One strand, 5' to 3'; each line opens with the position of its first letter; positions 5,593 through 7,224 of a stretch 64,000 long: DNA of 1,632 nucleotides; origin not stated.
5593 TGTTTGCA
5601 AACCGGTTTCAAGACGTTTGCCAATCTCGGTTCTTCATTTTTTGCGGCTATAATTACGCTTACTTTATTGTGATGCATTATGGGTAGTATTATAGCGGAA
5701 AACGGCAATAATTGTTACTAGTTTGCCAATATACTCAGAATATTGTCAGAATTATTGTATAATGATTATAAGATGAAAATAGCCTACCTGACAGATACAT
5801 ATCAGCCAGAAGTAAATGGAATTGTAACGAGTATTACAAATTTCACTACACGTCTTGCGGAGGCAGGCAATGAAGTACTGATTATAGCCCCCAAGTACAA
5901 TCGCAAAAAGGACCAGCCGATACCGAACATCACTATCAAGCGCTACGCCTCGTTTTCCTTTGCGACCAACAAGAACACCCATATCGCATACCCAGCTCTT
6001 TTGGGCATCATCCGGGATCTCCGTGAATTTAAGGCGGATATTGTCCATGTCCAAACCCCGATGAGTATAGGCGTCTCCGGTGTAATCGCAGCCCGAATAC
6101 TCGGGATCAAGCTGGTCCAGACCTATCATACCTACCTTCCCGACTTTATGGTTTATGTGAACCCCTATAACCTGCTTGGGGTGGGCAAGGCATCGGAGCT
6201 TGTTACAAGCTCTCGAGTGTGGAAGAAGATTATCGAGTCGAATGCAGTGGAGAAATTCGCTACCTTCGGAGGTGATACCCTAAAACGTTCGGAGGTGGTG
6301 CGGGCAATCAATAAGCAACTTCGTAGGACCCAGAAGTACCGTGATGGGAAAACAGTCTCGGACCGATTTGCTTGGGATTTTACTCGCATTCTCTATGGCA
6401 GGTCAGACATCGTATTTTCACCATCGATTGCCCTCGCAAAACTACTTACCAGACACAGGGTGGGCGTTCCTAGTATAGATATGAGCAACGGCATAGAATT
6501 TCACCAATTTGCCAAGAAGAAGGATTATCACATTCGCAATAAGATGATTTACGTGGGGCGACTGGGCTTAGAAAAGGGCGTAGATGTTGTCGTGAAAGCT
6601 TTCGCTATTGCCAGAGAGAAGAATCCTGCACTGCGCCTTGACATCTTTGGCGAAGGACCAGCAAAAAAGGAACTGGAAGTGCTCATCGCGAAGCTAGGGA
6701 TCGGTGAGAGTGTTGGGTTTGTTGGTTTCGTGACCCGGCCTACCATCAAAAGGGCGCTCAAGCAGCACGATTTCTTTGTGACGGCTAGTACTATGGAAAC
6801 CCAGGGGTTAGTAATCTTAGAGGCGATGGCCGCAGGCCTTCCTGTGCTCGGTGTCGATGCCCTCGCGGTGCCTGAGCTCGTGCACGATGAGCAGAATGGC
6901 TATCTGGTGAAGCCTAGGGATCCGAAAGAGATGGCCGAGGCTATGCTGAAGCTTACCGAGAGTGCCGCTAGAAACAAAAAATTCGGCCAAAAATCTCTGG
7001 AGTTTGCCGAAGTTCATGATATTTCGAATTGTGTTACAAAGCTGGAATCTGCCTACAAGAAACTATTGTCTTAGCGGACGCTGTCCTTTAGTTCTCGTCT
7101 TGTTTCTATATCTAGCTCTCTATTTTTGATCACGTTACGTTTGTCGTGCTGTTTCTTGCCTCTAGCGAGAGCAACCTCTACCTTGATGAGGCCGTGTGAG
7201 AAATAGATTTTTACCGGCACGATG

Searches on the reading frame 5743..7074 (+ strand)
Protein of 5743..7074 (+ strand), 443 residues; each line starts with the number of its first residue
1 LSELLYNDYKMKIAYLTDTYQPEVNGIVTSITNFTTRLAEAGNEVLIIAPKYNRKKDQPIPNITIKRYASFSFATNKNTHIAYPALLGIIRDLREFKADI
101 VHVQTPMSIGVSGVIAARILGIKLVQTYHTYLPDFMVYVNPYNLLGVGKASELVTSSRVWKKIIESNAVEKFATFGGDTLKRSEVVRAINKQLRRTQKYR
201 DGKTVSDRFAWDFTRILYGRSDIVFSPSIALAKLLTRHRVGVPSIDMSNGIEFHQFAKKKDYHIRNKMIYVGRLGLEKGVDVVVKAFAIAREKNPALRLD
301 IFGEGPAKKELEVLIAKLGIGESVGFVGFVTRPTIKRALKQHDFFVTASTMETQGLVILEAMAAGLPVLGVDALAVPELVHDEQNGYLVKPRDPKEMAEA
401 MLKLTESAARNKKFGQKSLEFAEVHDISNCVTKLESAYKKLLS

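Call 31: search_protein_families(library=pfam, proteins=[window:5743-7074:+], max_evalue=0.001)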
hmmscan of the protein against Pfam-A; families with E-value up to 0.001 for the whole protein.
window:5743-7074:+ (443 aa): 6 families
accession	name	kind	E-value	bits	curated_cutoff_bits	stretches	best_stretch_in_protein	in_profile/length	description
PF00534.26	Glycos_transf_1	-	4.4e-40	137.5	26.4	1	257-418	7-169/172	Glycosyl transferases group 1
PF13692.12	Glyco_trans_1_4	-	7.7e-35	120.7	27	1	266-406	2-141/142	Glycosyl transferases group 1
PF13439.12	Glyco_transf_4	-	1.9e-22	80.5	28.5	1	24-153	1-128/170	Glycosyltransferase Family 4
PF13579.12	Glyco_trans_4_4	-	7.7e-12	46.3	29.7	1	25-240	1-147/158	Glycosyl transferase 4-like domain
PF20706.3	GT4-conflict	-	4.3e-09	36.3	26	1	258-369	190-309/385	Family 4 Glycosyltransferase in conflict systems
PF13477.12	Glyco_trans_4_2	-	1.8e-08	35.1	23.4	1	32-129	14-107/139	Glycosyl transferase 4-like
